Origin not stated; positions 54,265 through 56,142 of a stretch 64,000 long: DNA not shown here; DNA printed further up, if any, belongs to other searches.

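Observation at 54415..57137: Two adjacent class-B-sortase-like genes with unusual anchors, and no recognisable substrate gene nearby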

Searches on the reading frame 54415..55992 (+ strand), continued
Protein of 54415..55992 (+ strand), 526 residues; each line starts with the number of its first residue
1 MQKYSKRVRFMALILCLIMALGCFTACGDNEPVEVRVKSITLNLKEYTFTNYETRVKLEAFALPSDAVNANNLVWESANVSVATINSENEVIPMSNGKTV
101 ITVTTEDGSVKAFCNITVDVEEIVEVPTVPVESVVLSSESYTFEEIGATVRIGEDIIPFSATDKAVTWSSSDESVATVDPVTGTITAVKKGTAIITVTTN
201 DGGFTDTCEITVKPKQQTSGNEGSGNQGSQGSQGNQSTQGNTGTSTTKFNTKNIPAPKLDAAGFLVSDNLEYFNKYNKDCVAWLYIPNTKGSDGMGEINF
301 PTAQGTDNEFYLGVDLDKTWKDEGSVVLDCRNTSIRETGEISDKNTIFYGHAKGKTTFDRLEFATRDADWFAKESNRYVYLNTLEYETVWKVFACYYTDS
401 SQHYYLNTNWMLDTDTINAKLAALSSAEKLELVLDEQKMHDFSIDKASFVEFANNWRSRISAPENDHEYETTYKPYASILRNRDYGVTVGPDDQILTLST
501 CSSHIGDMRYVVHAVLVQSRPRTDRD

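Call 8: find_homologous_proteins(query=window:54415-55992:+, max_evalue=0.00001)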
Query window:54415-55992:+ (526 aa): 1943 proteins with E <= 0.00001 among 8000 candidates; the best 120 are listed.
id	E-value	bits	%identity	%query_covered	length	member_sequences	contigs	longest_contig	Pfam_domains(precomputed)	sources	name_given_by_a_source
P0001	0.0e+0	1149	100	97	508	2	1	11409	PF26182.1,PF02368.25,PF04203.19,PF26918.1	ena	-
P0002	7.0e-246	835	71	100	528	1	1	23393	PF02368.25,PF04203.19,PF26918.1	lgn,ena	-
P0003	1.2e-243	828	69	100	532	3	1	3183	PF02368.25,PF04203.19,PF26918.1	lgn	-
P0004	2.0e-224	764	68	100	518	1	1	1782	PF21461.4,PF02368.25,PF04203.19,PF26918.1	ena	-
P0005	5.2e-222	756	66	100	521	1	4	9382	PF26182.1,PF02368.25,PF04203.19,PF26918.1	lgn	-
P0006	1.1e-220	752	67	100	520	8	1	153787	PF02368.25,PF04203.19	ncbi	-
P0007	1.6e-146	507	50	100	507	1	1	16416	PF26182.1,PF21461.4,PF22359.3,PF02368.25,PF04203.19,PF26918.1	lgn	-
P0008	2.7e-121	424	43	99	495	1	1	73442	PF02368.25,PF04203.19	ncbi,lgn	-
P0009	1.2e-120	422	43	98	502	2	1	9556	PF26182.1,PF21461.4,PF22359.3,PF02368.25,PF04203.19,PF26918.1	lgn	-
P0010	4.8e-111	390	41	99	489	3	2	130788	PF26182.1,PF21461.4,PF22359.3,PF02368.25,PF04203.19,PF26918.1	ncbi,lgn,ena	-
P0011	7.4e-109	383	42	99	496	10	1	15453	PF26182.1,PF22359.3,PF02368.25,PF04203.19,PF26918.1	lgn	-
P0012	1.1e-101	360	36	34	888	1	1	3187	PF07686.24,PF25354.2,PF16640.12,PF22359.3,PF02368.25,PF23486.2,PF20578.5,PF26918.1,PF21764.4,PF07679.23,PF26182.1,PF13927.13,PF21461.4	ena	-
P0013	2.3e-99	352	41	96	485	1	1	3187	PF21764.4,PF26182.1,PF02368.25,PF04203.19,PF26918.1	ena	-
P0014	4.6e-92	328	43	34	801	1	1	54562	PF21764.4,PF26182.1,PF21461.4,PF25354.2,PF22359.3,PF02368.25,PF20578.5,PF26918.1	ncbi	-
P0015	1.8e-89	319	40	34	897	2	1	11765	PF21764.4,PF26182.1,PF13927.13,PF21461.4,PF22359.3,PF02368.25,PF20578.5,PF06832.19,PF26918.1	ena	-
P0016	4.8e-87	311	41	37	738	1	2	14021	PF21764.4,PF27332.1,PF26182.1,PF21461.4,PF25354.2,PF18663.9,PF22359.3,PF12965.14,PF02368.25,PF20578.5,PF26918.1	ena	-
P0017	5.8e-81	291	42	34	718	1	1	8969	PF21764.4,PF26182.1,PF21461.4,PF25354.2,PF22359.3,PF02368.25,PF20578.5,PF26918.1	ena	-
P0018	4.6e-79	285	41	37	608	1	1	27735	PF21868.4,PF00224.28,PF16640.12,PF21595.4,PF22359.3,PF02368.25,PF17790.8,PF26918.1,PF21764.4,PF14054.12,PF26182.1,PF19410.6,PF21461.4,PF04041.20,PF26591.1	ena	-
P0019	1.5e-77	280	39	29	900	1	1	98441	PF21764.4,PF26182.1,PF21461.4,PF22359.3,PF02368.25,PF28291.1,PF26918.1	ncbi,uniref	ncbi:MAG: Ig-like domain-containing protein, partial [Clostridium sp.]|uniref:Ig-like domain-contain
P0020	4.2e-77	278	38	34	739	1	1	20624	PF21764.4,PF26182.1,PF13927.13,PF21461.4,PF25354.2,PF22359.3,PF02368.25,PF20578.5,PF06832.19,PF26918.1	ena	-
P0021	1.4e-76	277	39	33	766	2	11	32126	PF21764.4,PF13306.13,PF26182.1,PF21461.4,PF25354.2,PF22359.3,PF02368.25,PF20578.5,PF06832.19,PF26918.1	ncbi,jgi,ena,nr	ncbi:MAG: hypothetical protein E7264_11460 [Lachnospiraceae bacterium]|nr:hypothetical protein [Lach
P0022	2.0e-76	276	36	40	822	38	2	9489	PF21764.4,PF26182.1,PF21461.4,PF25354.2,PF22359.3,PF02368.25,PF20578.5,PF26918.1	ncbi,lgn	-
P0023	3.5e-76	275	41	34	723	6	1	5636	PF13629.13,PF22359.3,PF02368.25,PF06832.19,PF25960.1,PF17790.8,PF26918.1,PF21764.4,PF07679.23,PF26182.1,PF13927.13,PF21461.4,PF22769.2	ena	-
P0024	5.0e-76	275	37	93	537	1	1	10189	PF26182.1,PF22359.3,PF02368.25,PF04203.19,PF26918.1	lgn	-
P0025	7.1e-76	274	41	35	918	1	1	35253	PF21764.4,PF26182.1,PF21461.4,PF25354.2,PF22359.3,PF00395.26,PF02368.25,PF20578.5,PF06832.19,PF26918.1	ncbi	-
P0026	9.4e-76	274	43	34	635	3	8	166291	PF21764.4,PF26182.1,PF13927.13,PF21461.4,PF25354.2,PF18663.9,PF22359.3,PF02368.25,PF20578.5,PF06832.19,PF26918.1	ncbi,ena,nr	ncbi:MAG: Ig-like domain-containing protein [Bacteroidales bacterium]|nr:Ig-like domain-containing p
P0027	1.3e-75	274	39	34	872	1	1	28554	PF21764.4,PF26182.1,PF21461.4,PF22359.3,PF02368.25,PF26918.1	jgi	jgi:uncharacterized protein YjdB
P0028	2.7e-75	272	37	34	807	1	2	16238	PF26182.1,PF21461.4,PF25354.2,PF22359.3,PF02368.25,PF26918.1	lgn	-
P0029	6.1e-75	271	40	35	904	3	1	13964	PF21764.4,PF26182.1,PF21461.4,PF25354.2,PF22359.3,PF02368.25,PF20578.5,PF26918.1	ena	-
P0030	1.9e-74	270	34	98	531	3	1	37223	PF26182.1,PF25354.2,PF02368.25,PF04203.19,PF26918.1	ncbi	-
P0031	2.6e-74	269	38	32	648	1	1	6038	PF21764.4,PF26182.1,PF22359.3,PF02368.25,PF20578.5,PF26918.1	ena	-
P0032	3.9e-74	269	38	34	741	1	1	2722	PF21764.4,PF26182.1,PF21461.4,PF25354.2,PF22359.3,PF02368.25,PF20578.5,PF26918.1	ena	-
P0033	5.7e-74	268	35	97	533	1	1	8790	PF26182.1,PF25354.2,PF02368.25,PF04203.19,PF26918.1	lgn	-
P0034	8.3e-74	268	41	33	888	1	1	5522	PF26182.1,PF13927.13,PF21461.4,PF25354.2,PF22359.3,PF02368.25,PF26918.1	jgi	-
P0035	1.5e-73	267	34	35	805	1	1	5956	PF26182.1,PF21461.4,PF22359.3,PF02368.25,PF26918.1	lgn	-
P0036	1.3e-72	264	41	35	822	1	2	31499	PF21764.4,PF26182.1,PF21461.4,PF25354.2,PF22359.3,PF21601.4,PF02368.25,PF20578.5,PF26918.1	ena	-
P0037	7.1e-72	261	40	33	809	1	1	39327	PF21764.4,PF26182.1,PF18962.8,PF22359.3,PF02368.25,PF28291.1,PF26918.1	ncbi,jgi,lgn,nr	ncbi:MAG: Ig-like domain-containing protein [Dysgonamonadaceae bacterium]|jgi:uncharacterized protei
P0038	7.9e-72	261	36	39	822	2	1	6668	PF21764.4,PF26182.1,PF25354.2,PF22359.3,PF02368.25,PF23486.2,PF20578.5,PF26918.1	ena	-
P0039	1.8e-71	260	37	34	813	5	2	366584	PF21764.4,PF26182.1,PF23585.2,PF21461.4,PF22359.3,PF02368.25,PF20578.5,PF06832.19,PF26918.1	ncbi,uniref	ncbi:Ig-like domain-containing protein [Peribacillus sp. NPDC046944]|uniref:Ig-like domain-containin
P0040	2.2e-71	260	37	39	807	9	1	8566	PF21764.4,PF26182.1,PF21461.4,PF22359.3,PF02368.25,PF20578.5,PF26918.1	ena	-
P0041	1.5e-70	257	40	34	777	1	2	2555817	PF21764.4,PF26182.1,PF21461.4,PF18962.8,PF22359.3,PF02368.25,PF20578.5,PF26918.1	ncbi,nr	ncbi:MAG: T9SS type A sorting domain-containing protein [Ignavibacteria bacterium]|nr:T9SS type A so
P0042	1.8e-70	257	44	30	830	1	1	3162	PF21764.4,PF26182.1,PF21461.4,PF22359.3,PF02368.25,PF20578.5,PF26918.1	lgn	-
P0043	2.0e-70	256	40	34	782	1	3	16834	PF21764.4,PF26182.1,PF21461.4,PF18962.8,PF22359.3,PF02368.25,PF20578.5,PF26918.1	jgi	jgi:uncharacterized protein YjdB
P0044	2.0e-70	256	40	34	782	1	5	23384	PF21764.4,PF26182.1,PF21461.4,PF18962.8,PF22359.3,PF02368.25,PF20578.5,PF26918.1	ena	-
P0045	4.0e-70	255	42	34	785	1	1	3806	PF21764.4,PF26182.1,PF18962.8,PF22359.3,PF02368.25,PF20578.5,PF26918.1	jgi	jgi:uncharacterized protein YjdB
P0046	6.9e-70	255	41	34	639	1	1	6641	PF21764.4,PF26182.1,PF13927.13,PF21461.4,PF25354.2,PF18663.9,PF22359.3,PF02368.25,PF06832.19,PF26918.1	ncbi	-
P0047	7.7e-70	254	41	37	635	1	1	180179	PF21764.4,PF26182.1,PF13927.13,PF21461.4,PF25354.2,PF22359.3,PF02368.25,PF20578.5,PF26918.1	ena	-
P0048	1.2e-69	254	43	35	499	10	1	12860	PF21764.4,PF26182.1,PF22359.3,PF02368.25,PF26918.1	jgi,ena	-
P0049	1.3e-69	254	41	33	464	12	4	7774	PF21764.4,PF26182.1,PF07523.19,PF13927.13,PF21461.4,PF25354.2,PF22359.3,PF02368.25,PF20578.5,PF26918.1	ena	-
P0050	1.6e-69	253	42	36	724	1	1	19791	PF21764.4,PF26182.1,PF02368.25,PF20578.5,PF26918.1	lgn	-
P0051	8.1e-69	251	41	34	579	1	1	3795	PF21764.4,PF26182.1,PF21461.4,PF22359.3,PF02368.25,PF20578.5,PF26918.1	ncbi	-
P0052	9.8e-69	251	42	33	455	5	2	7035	PF21764.4,PF26182.1,PF07523.19,PF13927.13,PF21461.4,PF25354.2,PF22359.3,PF02368.25,PF20578.5,PF26918.1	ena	-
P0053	1.2e-68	251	40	34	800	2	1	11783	PF21764.4,PF07679.23,PF26182.1,PF13927.13,PF21461.4,PF16640.12,PF22359.3,PF02368.25,PF26918.1,PF22544.3,PF13888.12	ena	-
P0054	3.4e-68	249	41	33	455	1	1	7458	PF21764.4,PF26182.1,PF07523.19,PF13927.13,PF21461.4,PF25354.2,PF22359.3,PF02368.25,PF20578.5,PF22963.4,PF26918.1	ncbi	-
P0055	3.5e-68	249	40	33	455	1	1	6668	PF21764.4,PF26182.1,PF07523.19,PF13927.13,PF21461.4,PF25354.2,PF22359.3,PF02368.25,PF20578.5,PF22963.4,PF26918.1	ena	-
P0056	3.6e-68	249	41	33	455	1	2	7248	PF21764.4,PF26182.1,PF07523.19,PF13927.13,PF21461.4,PF25354.2,PF22359.3,PF02368.25,PF20578.5,PF22963.4,PF26918.1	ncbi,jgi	jgi:uncharacterized protein YjdB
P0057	4.0e-68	249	42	33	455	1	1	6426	PF21764.4,PF26182.1,PF07523.19,PF13927.13,PF21461.4,PF25354.2,PF22359.3,PF02368.25,PF20578.5,PF26918.1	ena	-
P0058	4.3e-68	249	41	33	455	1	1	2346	PF21764.4,PF26182.1,PF07523.19,PF13927.13,PF21461.4,PF25354.2,PF22359.3,PF02368.25,PF20578.5,PF22963.4,PF26918.1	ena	-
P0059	8.3e-68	248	35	37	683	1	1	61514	PF21764.4,PF00754.32,PF26182.1,PF22633.4,PF21461.4,PF22359.3,PF02368.25,PF20578.5,PF26918.1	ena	-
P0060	8.3e-68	248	41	33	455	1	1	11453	PF21764.4,PF26182.1,PF07523.19,PF13927.13,PF21461.4,PF25354.2,PF22359.3,PF02368.25,PF20578.5,PF22963.4,PF26918.1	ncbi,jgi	jgi:uncharacterized protein YjdB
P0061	1.1e-67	247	40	35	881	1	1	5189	PF07679.23,PF26182.1,PF21461.4,PF25354.2,PF22359.3,PF02368.25,PF20578.5,PF26918.1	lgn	-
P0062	1.2e-67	247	43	34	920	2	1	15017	PF21764.4,PF26182.1,PF21461.4,PF22359.3,PF02368.25,PF20578.5,PF06832.19,PF26918.1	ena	-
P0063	1.7e-67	247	37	39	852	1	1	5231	PF21764.4,PF26182.1,PF21461.4,PF22359.3,PF02368.25,PF20578.5,PF06832.19,PF26918.1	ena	-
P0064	1.9e-67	247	43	37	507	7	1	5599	PF21764.4,PF26182.1,PF00801.27,PF21461.4,PF25354.2,PF22359.3,PF02368.25,PF20578.5,PF26918.1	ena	-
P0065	6.4e-67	245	41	36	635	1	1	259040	PF21764.4,PF26182.1,PF21461.4,PF25354.2,PF22359.3,PF02368.25,PF20578.5,PF26918.1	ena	-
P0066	1.0e-66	244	43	31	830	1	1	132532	PF21764.4,PF26182.1,PF21461.4,PF22359.3,PF02368.25,PF20578.5,PF26918.1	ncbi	-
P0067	2.1e-66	243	44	35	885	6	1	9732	PF26182.1,PF13927.13,PF21461.4,PF13004.14,PF22359.3,PF02368.25,PF20578.5,PF26918.1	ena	-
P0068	3.2e-66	243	40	35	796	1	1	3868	PF07679.23,PF26182.1,PF21461.4,PF25354.2,PF22359.3,PF02368.25,PF20578.5,PF26918.1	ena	-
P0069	5.6e-66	242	43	36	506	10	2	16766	PF21764.4,PF26182.1,PF00801.27,PF21461.4,PF25354.2,PF22359.3,PF02368.25,PF26918.1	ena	-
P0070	6.5e-66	242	37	40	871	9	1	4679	PF21764.4,PF26182.1,PF21461.4,PF22359.3,PF02368.25,PF06832.19,PF26918.1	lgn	-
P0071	7.2e-66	241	36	34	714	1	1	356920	PF26182.1,PF21461.4,PF25354.2,PF22359.3,PF02368.25,PF26918.1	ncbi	-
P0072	9.1e-66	241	39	34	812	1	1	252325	PF21764.4,PF26182.1,PF21461.4,PF22359.3,PF02368.25,PF20578.5,PF06832.19,PF26918.1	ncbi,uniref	ncbi:Ig-like domain-containing protein [Peribacillus sp. NPDC097675]|uniref:Ig-like domain-containin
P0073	1.0e-65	241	37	38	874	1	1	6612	PF21764.4,PF13306.13,PF06280.19,PF26182.1,PF21461.4,PF25354.2,PF21595.4,PF22359.3,PF02368.25,PF20578.5,PF26918.1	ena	-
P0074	1.4e-65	240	38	34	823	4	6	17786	PF21764.4,PF26182.1,PF21461.4,PF22359.3,PF02368.25,PF23486.2,PF26918.1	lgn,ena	-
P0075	4.4e-65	239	37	39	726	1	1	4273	PF21764.4,PF26182.1,PF21461.4,PF22359.3,PF02368.25,PF20578.5,PF26918.1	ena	-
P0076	5.9e-65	238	38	40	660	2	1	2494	PF21764.4,PF26182.1,PF22359.3,PF02368.25,PF20578.5,PF26918.1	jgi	jgi:uncharacterized protein YjdB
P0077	1.1e-64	237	40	34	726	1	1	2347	PF21764.4,PF26182.1,PF21461.4,PF22359.3,PF02368.25,PF20578.5,PF26918.1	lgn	-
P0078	1.5e-64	237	37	39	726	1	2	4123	PF21764.4,PF26182.1,PF21461.4,PF22359.3,PF02368.25,PF20578.5,PF26918.1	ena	-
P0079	1.6e-64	237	38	39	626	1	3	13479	PF21764.4,PF26182.1,PF13927.13,PF21461.4,PF02368.25,PF26918.1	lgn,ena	-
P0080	1.9e-64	237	37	39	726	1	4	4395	PF21764.4,PF26182.1,PF21461.4,PF22359.3,PF02368.25,PF20578.5,PF26918.1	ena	-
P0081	2.4e-64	236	34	34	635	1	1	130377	PF26182.1,PF21461.4,PF22359.3,PF02368.25,PF26918.1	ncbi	ncbi:MAG: Ig-like domain-containing protein [Acidobacteriota bacterium]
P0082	2.5e-64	236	37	39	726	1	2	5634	PF21764.4,PF26182.1,PF21461.4,PF22359.3,PF02368.25,PF20578.5,PF26918.1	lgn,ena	-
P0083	3.1e-64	236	37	39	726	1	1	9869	PF21764.4,PF26182.1,PF21461.4,PF22359.3,PF02368.25,PF20578.5,PF26918.1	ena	-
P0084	6.1e-64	235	43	34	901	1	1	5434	PF21764.4,PF13306.13,PF26182.1,PF22359.3,PF02368.25,PF20578.5,PF28291.1,PF26918.1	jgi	-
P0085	9.3e-64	234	43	34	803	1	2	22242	PF21764.4,PF26182.1,PF21461.4,PF25354.2,PF18663.9,PF22359.3,PF02368.25,PF15292.13,PF20578.5,PF26918.1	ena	-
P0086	1.0e-63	234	36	40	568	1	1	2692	PF21764.4,PF26182.1,PF21461.4,PF22359.3,PF02368.25,PF06832.19,PF26918.1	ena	-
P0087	1.2e-63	234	37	39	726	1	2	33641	PF21764.4,PF26182.1,PF21461.4,PF22359.3,PF02368.25,PF20578.5,PF26918.1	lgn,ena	-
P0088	1.3e-63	234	46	30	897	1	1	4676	PF21764.4,PF26182.1,PF21461.4,PF25354.2,PF13629.13,PF22359.3,PF02368.25,PF20578.5,PF26918.1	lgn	-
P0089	1.7e-63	234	38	34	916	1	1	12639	PF21764.4,PF07679.23,PF26182.1,PF21461.4,PF22359.3,PF22067.3,PF02368.25,PF20578.5,PF26918.1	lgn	-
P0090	1.7e-63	234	37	35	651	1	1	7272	PF26182.1,PF21461.4,PF22359.3,PF02368.25,PF20578.5,PF26918.1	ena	-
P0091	7.6e-63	231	37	39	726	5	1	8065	PF21764.4,PF26182.1,PF21461.4,PF22359.3,PF02368.25,PF20578.5,PF26918.1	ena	-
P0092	8.7e-63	231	36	34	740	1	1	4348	PF21764.4,PF26182.1,PF13927.13,PF21461.4,PF22359.3,PF02368.25,PF20578.5,PF26918.1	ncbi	ncbi:MAG: Ig-like domain-containing protein, partial [Acutalibacteraceae bacterium]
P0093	1.3e-62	231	44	34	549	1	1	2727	PF21764.4,PF26182.1,PF13927.13,PF21461.4,PF25354.2,PF18663.9,PF22359.3,PF02368.25,PF20578.5,PF06832.19,PF26918.1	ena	-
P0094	2.0e-62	230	36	33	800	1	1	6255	PF21764.4,PF07679.23,PF26182.1,PF13927.13,PF21461.4,PF00047.32,PF22359.3,PF02368.25,PF20578.5,PF17790.8,PF26918.1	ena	-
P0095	3.7e-62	229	44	35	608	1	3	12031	PF21764.4,PF26182.1,PF21461.4,PF22359.3,PF02368.25,PF26918.1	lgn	-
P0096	5.3e-62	229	44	35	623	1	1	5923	PF21764.4,PF26182.1,PF21461.4,PF22359.3,PF02368.25,PF26918.1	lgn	-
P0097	5.4e-62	229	44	35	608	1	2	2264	PF21764.4,PF26182.1,PF21461.4,PF22359.3,PF02368.25,PF26918.1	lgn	-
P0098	6.1e-62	228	44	34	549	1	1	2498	PF21764.4,PF26182.1,PF13927.13,PF21461.4,PF25354.2,PF18663.9,PF22359.3,PF02368.25,PF20578.5,PF06832.19,PF26918.1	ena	-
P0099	6.1e-62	228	43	35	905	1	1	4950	PF26182.1,PF21461.4,PF25354.2,PF18663.9,PF13004.14,PF22359.3,PF02368.25,PF26918.1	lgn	-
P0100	6.6e-62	228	44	35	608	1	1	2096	PF21764.4,PF26182.1,PF21461.4,PF22359.3,PF02368.25,PF26918.1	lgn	-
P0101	1.2e-61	227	40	36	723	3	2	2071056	PF26182.1,PF21461.4,PF22359.3,PF02368.25,PF20578.5,PF06832.19,PF26918.1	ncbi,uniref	ncbi:Ig-like domain-containing protein [Peribacillus muralis]|uniref:Ig-like domain-containing prote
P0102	1.2e-61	227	37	35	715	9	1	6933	PF21764.4,PF07679.23,PF26182.1,PF13927.13,PF21461.4,PF25354.2,PF22359.3,PF02368.25,PF20578.5,PF06832.19,PF26918.1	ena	-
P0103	1.3e-61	227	42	34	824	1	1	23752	PF21764.4,PF26182.1,PF21461.4,PF25354.2,PF22359.3,PF02368.25,PF06832.19,PF26918.1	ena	-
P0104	1.4e-61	227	35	40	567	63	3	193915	PF26182.1,PF21461.4,PF25354.2,PF22359.3,PF02368.25,PF20578.5,PF26918.1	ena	-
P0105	2.4e-61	226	42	34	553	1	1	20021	PF21764.4,PF26182.1,PF13927.13,PF21461.4,PF25354.2,PF18663.9,PF22359.3,PF02368.25,PF20578.5,PF26918.1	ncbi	-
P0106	2.6e-61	226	42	35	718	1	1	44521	PF21764.4,PF13306.13,PF26182.1,PF21461.4,PF25354.2,PF22359.3,PF02368.25,PF20578.5,PF26918.1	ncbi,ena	-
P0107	4.3e-61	226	43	30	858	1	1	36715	PF21764.4,PF13306.13,PF26182.1,PF21461.4,PF25354.2,PF22359.3,PF02368.25,PF20578.5,PF26918.1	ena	-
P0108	6.6e-61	225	37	39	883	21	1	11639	PF21764.4,PF26182.1,PF21461.4,PF22359.3,PF02368.25,PF26918.1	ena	-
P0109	8.3e-61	225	38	32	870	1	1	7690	PF23598.2,PF22359.3,PF02368.25,PF13855.13,PF06832.19,PF26918.1,PF21764.4,PF07679.23,PF26182.1,PF21461.4,PF00560.40,PF12799.14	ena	-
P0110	8.3e-61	225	36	31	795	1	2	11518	PF21764.4,PF07679.23,PF26182.1,PF21461.4,PF25354.2,PF22359.3,PF02368.25,PF20578.5,PF26918.1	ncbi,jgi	jgi:uncharacterized protein YjdB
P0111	1.0e-60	224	41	34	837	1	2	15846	PF21764.4,PF07679.23,PF26182.1,PF25354.2,PF22359.3,PF02368.25,PF26918.1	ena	-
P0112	1.6e-60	224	40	39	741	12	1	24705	PF21764.4,PF26182.1,PF21461.4,PF22359.3,PF02368.25,PF20578.5,PF06832.19,PF26918.1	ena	-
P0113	7.7e-60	221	41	35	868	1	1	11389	PF26182.1,PF21461.4,PF25354.2,PF22359.3,PF02368.25,PF20578.5,PF26918.1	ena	-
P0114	8.3e-60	221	40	40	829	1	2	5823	PF21764.4,PF26182.1,PF21461.4,PF22359.3,PF02368.25,PF06832.19,PF26918.1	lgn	-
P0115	2.6e-59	220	37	34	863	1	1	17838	PF26182.1,PF13927.13,PF22359.3,PF02368.25,PF26918.1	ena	-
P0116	8.2e-59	218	39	34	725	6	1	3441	PF21764.4,PF26182.1,PF13927.13,PF21461.4,PF22359.3,PF02368.25,PF20578.5,PF06832.19,PF26918.1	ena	-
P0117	1.2e-58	218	38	30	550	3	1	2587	PF21764.4,PF26182.1,PF21461.4,PF25354.2,PF26015.1,PF22359.3,PF02368.25,PF20578.5,PF26918.1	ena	-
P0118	1.4e-58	217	39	30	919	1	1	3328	PF21764.4,PF09603.16,PF26182.1,PF21461.4,PF25354.2,PF22359.3,PF02368.25,PF06832.19,PF26918.1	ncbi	-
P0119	1.8e-58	217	38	33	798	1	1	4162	PF21764.4,PF26182.1,PF21461.4,PF22359.3,PF02368.25,PF20578.5,PF06832.19,PF26918.1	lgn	-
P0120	2.9e-58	216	37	34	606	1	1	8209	PF26182.1,PF21461.4,PF18962.8,PF13629.13,PF22359.3,PF02368.25,PF26918.1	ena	-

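Call 11: find_encoding_contigs(protein=P0006, flank=10000, max_places=3)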
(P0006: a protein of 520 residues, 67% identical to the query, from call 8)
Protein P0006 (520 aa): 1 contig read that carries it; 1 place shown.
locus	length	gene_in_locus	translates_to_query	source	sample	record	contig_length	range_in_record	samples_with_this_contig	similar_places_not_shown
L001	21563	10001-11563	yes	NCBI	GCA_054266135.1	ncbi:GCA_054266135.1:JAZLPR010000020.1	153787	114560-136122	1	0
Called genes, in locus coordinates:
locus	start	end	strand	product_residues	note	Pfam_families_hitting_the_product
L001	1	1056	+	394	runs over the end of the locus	PF02670:DXP_reductoisom, PF08436:DXP_redisom_C, PF13288:DXPR_C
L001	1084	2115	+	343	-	PF02163:Peptidase_M50, PF13180:PDZ_2 (weak)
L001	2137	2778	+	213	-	PF00753:Lactamase_B, PF19583:ODP (weak)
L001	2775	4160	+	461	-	PF04055:Radical_SAM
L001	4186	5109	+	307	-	PF13191:AAA_16 (weak), PF00485:PRK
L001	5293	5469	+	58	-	PF01165:Ribosomal_S21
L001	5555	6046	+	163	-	PF09419:PGP_phosphatase (faint), PF13419:HAD_2, PF00702:Hydrolase, PF13242:Hydrolase_like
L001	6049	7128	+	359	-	PF01321:Creatinase_N, PF00557:Peptidase_M24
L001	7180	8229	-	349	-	PF00485:PRK (faint)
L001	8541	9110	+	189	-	PF14478:DUF4430 (weak)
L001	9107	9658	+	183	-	-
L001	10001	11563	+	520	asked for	PF02368:Big_2, PF04203:Sortase (faint)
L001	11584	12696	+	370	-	PF04203:Sortase (weak)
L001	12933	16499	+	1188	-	PF02463:SMC_N, PF13304:AAA_21, PF13476:AAA_23, PF13555:AAA_29 (weak), PF06470:SMC_hinge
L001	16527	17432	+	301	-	PF02881:SRP54_N, PF13604:AAA_30, PF00448:SRP54, PF01656:CbiA (weak), PF13401:AAA_22 (weak)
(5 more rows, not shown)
